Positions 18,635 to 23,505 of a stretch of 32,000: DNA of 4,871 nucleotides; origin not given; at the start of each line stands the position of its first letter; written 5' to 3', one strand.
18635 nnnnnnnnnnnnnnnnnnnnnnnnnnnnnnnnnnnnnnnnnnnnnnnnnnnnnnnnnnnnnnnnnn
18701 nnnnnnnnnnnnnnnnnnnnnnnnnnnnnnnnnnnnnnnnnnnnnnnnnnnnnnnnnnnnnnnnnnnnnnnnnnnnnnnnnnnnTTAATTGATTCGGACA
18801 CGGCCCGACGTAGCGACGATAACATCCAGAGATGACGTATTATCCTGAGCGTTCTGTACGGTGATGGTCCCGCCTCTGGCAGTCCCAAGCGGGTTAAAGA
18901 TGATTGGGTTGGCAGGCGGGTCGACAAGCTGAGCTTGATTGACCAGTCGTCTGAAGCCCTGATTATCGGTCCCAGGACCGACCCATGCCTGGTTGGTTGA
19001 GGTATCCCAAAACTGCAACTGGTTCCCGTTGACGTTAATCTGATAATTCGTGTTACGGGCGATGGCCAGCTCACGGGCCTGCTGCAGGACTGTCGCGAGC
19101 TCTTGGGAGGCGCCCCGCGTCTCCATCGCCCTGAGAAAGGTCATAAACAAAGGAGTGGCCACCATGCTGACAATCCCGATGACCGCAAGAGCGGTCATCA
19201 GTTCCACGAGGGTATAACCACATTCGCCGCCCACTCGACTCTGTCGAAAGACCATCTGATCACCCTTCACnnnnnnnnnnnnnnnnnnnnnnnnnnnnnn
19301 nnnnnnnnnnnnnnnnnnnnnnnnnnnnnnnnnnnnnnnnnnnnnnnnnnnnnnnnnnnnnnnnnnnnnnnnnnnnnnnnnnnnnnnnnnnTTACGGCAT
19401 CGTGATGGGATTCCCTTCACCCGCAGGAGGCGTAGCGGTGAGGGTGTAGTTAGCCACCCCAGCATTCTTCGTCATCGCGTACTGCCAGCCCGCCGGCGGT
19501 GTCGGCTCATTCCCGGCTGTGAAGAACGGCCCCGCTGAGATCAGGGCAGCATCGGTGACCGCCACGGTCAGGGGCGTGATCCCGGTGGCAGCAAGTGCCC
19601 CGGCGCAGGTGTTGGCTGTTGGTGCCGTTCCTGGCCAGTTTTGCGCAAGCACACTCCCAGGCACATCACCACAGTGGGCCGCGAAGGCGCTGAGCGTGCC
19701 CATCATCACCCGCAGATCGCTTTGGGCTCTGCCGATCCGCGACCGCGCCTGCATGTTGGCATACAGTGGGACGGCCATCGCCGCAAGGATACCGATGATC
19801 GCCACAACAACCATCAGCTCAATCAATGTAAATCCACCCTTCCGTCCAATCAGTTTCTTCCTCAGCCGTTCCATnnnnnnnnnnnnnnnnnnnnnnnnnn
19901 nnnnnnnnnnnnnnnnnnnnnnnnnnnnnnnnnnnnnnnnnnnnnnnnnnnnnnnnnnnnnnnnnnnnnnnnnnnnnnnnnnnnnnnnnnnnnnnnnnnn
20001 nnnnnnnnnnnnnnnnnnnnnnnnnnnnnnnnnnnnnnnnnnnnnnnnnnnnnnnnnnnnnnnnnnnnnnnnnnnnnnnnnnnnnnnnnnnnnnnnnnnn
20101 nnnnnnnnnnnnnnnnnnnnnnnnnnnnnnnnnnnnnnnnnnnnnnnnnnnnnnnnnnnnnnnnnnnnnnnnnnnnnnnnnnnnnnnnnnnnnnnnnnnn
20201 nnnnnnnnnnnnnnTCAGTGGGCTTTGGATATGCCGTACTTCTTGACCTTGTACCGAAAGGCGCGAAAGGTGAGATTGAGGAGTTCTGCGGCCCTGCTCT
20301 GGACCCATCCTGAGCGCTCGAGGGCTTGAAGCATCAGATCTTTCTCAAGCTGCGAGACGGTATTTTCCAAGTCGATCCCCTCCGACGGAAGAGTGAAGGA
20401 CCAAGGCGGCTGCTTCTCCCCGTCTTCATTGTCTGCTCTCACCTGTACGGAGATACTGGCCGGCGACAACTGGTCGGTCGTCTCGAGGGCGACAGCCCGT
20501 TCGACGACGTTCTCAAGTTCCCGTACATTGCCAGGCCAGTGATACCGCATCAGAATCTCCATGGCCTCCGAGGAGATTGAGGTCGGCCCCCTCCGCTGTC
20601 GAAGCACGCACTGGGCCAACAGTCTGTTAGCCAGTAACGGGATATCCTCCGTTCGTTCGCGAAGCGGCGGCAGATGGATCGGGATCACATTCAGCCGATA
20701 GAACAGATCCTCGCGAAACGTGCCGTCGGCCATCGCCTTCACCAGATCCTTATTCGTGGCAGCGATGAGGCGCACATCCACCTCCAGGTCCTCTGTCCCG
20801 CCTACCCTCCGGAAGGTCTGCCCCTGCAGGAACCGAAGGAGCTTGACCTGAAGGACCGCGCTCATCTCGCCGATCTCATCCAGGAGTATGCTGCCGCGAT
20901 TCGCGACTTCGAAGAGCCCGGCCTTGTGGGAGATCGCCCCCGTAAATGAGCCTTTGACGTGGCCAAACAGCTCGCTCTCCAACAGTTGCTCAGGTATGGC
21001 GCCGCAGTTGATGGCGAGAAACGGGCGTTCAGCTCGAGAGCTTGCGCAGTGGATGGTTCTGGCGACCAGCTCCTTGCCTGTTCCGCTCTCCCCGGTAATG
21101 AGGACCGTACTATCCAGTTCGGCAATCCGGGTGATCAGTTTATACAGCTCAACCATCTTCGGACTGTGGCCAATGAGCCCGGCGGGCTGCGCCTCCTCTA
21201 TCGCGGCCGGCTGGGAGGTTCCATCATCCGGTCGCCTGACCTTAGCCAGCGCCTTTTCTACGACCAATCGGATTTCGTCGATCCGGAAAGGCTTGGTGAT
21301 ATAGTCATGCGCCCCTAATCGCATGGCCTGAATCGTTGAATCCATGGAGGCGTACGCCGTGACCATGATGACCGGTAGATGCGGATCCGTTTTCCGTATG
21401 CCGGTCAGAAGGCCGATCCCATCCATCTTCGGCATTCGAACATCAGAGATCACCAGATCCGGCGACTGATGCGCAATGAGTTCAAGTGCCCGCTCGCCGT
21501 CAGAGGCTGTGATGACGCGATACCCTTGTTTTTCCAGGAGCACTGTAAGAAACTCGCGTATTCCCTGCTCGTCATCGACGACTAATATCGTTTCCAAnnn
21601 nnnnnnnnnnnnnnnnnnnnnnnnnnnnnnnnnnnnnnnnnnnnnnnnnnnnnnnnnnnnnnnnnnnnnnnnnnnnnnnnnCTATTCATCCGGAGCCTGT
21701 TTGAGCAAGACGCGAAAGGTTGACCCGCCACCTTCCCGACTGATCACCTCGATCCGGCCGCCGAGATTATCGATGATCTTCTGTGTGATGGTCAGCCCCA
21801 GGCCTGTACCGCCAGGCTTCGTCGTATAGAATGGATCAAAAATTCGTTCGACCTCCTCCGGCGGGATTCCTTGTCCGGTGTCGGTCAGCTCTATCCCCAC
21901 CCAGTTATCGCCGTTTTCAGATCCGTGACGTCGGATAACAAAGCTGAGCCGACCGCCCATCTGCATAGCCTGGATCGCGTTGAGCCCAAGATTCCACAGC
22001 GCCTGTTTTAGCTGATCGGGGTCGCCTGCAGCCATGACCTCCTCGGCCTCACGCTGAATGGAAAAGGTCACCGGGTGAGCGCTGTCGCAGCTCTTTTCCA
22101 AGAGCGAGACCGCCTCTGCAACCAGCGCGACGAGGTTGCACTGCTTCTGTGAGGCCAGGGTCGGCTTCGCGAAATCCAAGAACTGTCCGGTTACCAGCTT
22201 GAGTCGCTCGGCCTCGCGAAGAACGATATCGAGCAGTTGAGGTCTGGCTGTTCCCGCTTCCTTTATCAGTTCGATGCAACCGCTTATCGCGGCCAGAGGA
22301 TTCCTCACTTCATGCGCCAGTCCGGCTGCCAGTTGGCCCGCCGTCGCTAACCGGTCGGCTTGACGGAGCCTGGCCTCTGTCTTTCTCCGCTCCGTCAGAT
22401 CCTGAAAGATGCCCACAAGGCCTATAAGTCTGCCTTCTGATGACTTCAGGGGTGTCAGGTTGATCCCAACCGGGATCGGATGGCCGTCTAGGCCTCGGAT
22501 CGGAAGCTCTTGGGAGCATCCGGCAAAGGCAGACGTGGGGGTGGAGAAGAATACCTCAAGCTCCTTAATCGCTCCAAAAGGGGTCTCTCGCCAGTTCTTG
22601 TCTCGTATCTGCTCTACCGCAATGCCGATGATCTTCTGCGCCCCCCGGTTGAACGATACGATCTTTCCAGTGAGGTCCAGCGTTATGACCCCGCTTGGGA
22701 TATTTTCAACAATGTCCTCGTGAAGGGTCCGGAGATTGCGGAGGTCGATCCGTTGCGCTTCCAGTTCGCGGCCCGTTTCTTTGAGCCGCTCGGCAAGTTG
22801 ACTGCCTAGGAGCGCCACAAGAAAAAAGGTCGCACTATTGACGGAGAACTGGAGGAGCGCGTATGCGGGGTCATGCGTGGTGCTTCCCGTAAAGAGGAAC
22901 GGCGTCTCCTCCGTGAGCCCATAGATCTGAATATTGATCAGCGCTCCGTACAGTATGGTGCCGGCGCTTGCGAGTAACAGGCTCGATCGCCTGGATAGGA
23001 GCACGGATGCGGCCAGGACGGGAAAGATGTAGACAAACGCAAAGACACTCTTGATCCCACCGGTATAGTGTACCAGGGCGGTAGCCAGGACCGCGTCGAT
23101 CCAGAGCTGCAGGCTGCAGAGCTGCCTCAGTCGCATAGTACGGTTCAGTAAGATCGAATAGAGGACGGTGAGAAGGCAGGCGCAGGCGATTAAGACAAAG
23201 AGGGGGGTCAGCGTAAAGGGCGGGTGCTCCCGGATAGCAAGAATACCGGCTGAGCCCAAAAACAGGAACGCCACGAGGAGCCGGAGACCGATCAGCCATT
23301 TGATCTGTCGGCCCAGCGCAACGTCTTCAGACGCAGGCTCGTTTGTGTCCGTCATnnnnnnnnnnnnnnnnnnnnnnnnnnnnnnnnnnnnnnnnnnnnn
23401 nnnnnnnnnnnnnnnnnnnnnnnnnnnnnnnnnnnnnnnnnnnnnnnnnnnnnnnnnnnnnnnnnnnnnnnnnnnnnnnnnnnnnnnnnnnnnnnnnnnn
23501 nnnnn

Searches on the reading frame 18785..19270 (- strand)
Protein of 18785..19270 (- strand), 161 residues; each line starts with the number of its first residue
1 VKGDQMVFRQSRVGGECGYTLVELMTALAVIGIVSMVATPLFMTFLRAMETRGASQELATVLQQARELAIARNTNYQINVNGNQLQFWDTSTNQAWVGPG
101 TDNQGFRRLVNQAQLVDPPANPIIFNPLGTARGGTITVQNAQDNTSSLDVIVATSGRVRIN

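Call 9: search_protein_families(library=ncbifam, proteins=[window:18785-19270:-])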
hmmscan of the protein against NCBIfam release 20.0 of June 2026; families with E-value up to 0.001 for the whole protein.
window:18785-19270:- (161 aa): 10 families
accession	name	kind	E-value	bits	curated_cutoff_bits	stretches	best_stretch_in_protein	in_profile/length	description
TIGR01708.2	typeII_sec_gspH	equivalog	5.5e-10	39.5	80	1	18-116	3-102/169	type II secretion system minor pseudopilin GspH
NF047827.1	T3SSXpsH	equivalog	2.2e-09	37.2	160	1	18-159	2-138/145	type II secretion system protein XpsH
NF007800.0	PRK10506.1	equivalog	3.9e-09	36.5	158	1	15-160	7-151/163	prepilin peptidase-dependent protein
NF040982.1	ComGD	equivalog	4.9e-07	30.2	70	1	18-92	3-79/139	competence type IV pilus minor pilin ComGD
TIGR02596.1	TIGR02596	subfamily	1.9e-06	28.1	70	1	19-76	1-58/196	Verru_Chthon cassette protein D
NF041013.1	T4P_ComGE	equivalog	2.3e-06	27.6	49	1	18-85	5-76/83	competence type IV pilus minor pilin ComGE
TIGR02532.1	IV_pilin_GFxxxE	domain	2.6e-06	27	16.3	1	17-39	2-24/24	prepilin-type N-terminal cleavage/methylation domain-containing protein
NF041775.1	typeIV_PilA_Myxo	equivalog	5.5e-05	23.2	400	1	16-48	10-42/214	type IV pilin protein PilA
NF041002.1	pilin_ComGF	equivalog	9.3e-05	22.7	80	1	18-89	3-76/139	competence type IV pilus minor pilin ComGF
NF007862.0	PRK10574.1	equivalog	0.00041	20.5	138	1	18-49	6-37/145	prepilin peptidase-dependent pilin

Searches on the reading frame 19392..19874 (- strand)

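Call 9: search_protein_families(library=ncbifam, proteins=[window:19392-19874:-])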
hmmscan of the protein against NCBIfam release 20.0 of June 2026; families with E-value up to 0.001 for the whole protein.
window:19392-19874:- (160 aa): 9 families
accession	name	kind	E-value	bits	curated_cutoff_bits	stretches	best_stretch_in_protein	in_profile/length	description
NF041775.1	typeIV_PilA_Myxo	equivalog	5.6e-14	52.6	400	1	10-64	8-62/214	type IV pilin protein PilA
TIGR01710.1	typeII_sec_gspG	equivalog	3.2e-11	43.4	88.85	1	14-73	2-61/134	type II secretion system major pseudopilin GspG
TIGR01708.2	typeII_sec_gspH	equivalog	2.7e-09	37.2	80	1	14-64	3-53/169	type II secretion system minor pseudopilin GspH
TIGR02532.1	IV_pilin_GFxxxE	domain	1.6e-08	34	16.3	1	13-35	2-24/24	prepilin-type N-terminal cleavage/methylation domain-containing protein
NF007862.0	PRK10574.1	equivalog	2e-08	34.4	138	1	12-41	4-33/145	prepilin peptidase-dependent pilin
TIGR02596.1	TIGR02596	subfamily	8.3e-06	26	70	1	15-54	1-40/196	Verru_Chthon cassette protein D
NF007800.0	PRK10506.1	equivalog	1.5e-05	24.8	158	1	8-63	4-59/163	prepilin peptidase-dependent protein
NF041013.1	T4P_ComGE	equivalog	3.8e-05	23.7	49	1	14-52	5-43/83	competence type IV pilus minor pilin ComGE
NF040999.1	pilin_ComGC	equivalog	7.1e-05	22.9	75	1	14-37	3-26/84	competence type IV pilus major pilin ComGC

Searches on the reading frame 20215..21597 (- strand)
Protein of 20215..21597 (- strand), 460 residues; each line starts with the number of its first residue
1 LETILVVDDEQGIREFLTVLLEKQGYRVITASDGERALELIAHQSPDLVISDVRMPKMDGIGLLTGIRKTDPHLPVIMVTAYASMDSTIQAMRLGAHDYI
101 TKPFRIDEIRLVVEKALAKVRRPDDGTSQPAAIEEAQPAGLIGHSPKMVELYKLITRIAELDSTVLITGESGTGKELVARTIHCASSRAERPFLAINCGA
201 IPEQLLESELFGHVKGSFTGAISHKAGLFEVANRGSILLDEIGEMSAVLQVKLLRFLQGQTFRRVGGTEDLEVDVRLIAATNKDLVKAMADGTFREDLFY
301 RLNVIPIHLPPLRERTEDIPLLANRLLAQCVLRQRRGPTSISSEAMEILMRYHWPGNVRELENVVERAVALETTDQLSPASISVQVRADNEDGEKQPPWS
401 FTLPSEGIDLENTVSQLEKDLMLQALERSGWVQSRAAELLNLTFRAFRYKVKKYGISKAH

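Call 9: search_protein_families(library=ncbifam, proteins=[window:20215-21597:-])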
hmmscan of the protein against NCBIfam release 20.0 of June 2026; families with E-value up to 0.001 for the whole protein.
window:20215-21597:- (460 aa): 116 families (the best 25 are shown)
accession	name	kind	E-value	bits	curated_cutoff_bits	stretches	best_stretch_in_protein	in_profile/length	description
NF008469.0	PRK11361.1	equivalog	1.3e-146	488.9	714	1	2-459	5-459/461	acetoacetate metabolism transcriptional regulator AtoC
TIGR01818.1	ntrC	equivalog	3.3e-135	451.5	558.6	1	4-452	1-461/463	nitrogen regulation protein NR(I)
NF011695.0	PRK15115.1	equivalog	5.5e-122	407.7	763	1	3-390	8-386/445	two-component system response regulator GlrR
TIGR01817.1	nifA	equivalog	7.4e-119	397.9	528.85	1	127-457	184-530/534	nif-specific transcriptional activator NifA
TIGR02915.1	PEP_resp_reg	equivalog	2.2e-118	396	502.6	1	4-456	1-444/445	PEP-CTERM-box response regulator transcription factor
NF007689.0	PRK10365.1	equivalog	3.3e-118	395.3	760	1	4-449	8-437/441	sigma-54-dependent response regulator transcription factor ZraR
NF041946.1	LuxO_transreg_Vib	equivalog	6.5e-117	391.2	800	1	7-386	2-380/463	quorum-sensing sigma-54 dependent transcriptional regulator LuxO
NF051870.1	NAssimRespRegNtrX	equivalog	1.5e-113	380.1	600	1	2-456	2-452/452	nitrogen assimilation response regulator NtrX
NF008176.1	PRK10923.1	equivalog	2.7e-111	372.5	620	1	3-385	5-388/469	nitrogen regulation protein NR(I)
NF041552.1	TF_PrdR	equivalog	4.1e-101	339.1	795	1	138-455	266-577/577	sigma-54 dependent transcriptional regulator PrdR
NF050807.1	TransRegFlbDCaul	equivalog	5.8e-101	338.6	750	1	18-454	17-438/454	sigma-54-dependent transcriptional regulator FlbD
NF003451.0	PRK05022.1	equivalog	4.6e-100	335.7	476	1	125-455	176-509/512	nitric oxide reductase transcriptional regulator NorR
NF049963.1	RespRegFlgRCampy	domain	6.8e-98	328.3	750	1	4-390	3-385/429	fla regulon two-component system response regulator FlgR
NF038308.1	RNA_repair_RtcR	equivalog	3.7e-94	316.5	650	1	74-456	112-518/530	RNA repair transcriptional activator RtcR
TIGR02974.1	phageshock_pspF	equivalog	1.7e-87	293.8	443.55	2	141-376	1-237/336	phage shock protein operon transcriptional activator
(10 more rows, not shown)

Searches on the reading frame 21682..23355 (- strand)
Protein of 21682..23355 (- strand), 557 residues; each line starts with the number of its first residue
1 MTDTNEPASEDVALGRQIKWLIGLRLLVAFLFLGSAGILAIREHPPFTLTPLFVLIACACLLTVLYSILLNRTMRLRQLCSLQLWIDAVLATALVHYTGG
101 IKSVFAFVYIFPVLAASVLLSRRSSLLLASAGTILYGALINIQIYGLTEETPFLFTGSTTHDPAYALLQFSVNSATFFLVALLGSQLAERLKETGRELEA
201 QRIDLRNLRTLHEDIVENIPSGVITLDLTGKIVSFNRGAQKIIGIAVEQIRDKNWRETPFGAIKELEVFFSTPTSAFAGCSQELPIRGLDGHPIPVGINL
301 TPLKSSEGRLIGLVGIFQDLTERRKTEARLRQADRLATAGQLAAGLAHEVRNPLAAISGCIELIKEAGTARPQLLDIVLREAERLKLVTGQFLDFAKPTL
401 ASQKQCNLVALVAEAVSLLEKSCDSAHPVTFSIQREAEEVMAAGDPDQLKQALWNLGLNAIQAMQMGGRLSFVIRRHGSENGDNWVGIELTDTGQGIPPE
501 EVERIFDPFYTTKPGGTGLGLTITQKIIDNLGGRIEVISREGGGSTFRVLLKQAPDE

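Call 9: search_protein_families(library=ncbifam, proteins=[window:21682-23355:-])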
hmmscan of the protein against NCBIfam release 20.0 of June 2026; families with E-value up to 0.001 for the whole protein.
window:21682-23355:- (557 aa): 79 families (the best 25 are shown)
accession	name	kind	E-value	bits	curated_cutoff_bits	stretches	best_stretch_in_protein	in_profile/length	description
NF008468.0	PRK11360.1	equivalog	1.3e-85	288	646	1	204-555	262-610/616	two-component system sensor histidine kinase AtoS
NF010411.0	PRK13837.1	equivalog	1.1e-53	182.5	647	1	310-551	421-673/828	two-component system VirA-like sensor kinase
NF007688.0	PRK10364.1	equivalog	2.3e-53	181.6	479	1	322-551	223-449/460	two-component system sensor histidine kinase ZraS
NF052574.1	HisKinEspCMyxo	equivalog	1.3e-44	152.5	1200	1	114-555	205-639/785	serine histidine kinase EspC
NF046044.1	PnpS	equivalog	4.3e-44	151.1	400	1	186-551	31-389/390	two-component system histidine kinase PnpS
NF052573.1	HisKinEspAMyxo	equivalog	7.6e-42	143.3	1400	1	206-555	251-613/755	serine histidine kinase EspA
NF053867.1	SprKinKinDBac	equivalog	4.7e-37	127.6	775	1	322-552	269-496/500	sporulation kinase KinD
NF033092.0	HK_WalK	equivalog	6.3e-34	117.5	725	1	186-551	241-592/594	cell wall metabolism sensor histidine kinase WalK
NF041777.1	sens_FixL_Rhizob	equivalog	5.3e-32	111.1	850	1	211-556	124-484/485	sensor protein FixL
NF046020.1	HisKinCckABruc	equivalog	5.5e-32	110.5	1000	1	319-552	460-706/868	cell cycle histidine kinase CckA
NF038348.1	T2SS_HK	subfamily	8.7e-32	110.3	450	2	434-551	456-571/574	histidine kinase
NF010076.0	PRK13557.1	subfamily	3.3e-31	108.3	631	1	300-551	124-392/540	histidine kinase famiy protein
TIGR02966.1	phoR_proteo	equivalog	4.1e-31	108.2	334.2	1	213-550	9-332/333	phosphate regulon sensor histidine kinase PhoR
NF008302.0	PRK11091.1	equivalog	2.2e-28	98.9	838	1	291-552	237-504/779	aerobic respiration two-component sensor histidine kinase ArcB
NF041735.1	hist_kin_RppB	equivalog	6.8e-28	97.6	400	1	341-551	218-437/438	two-component system sensor histidine kinase RppB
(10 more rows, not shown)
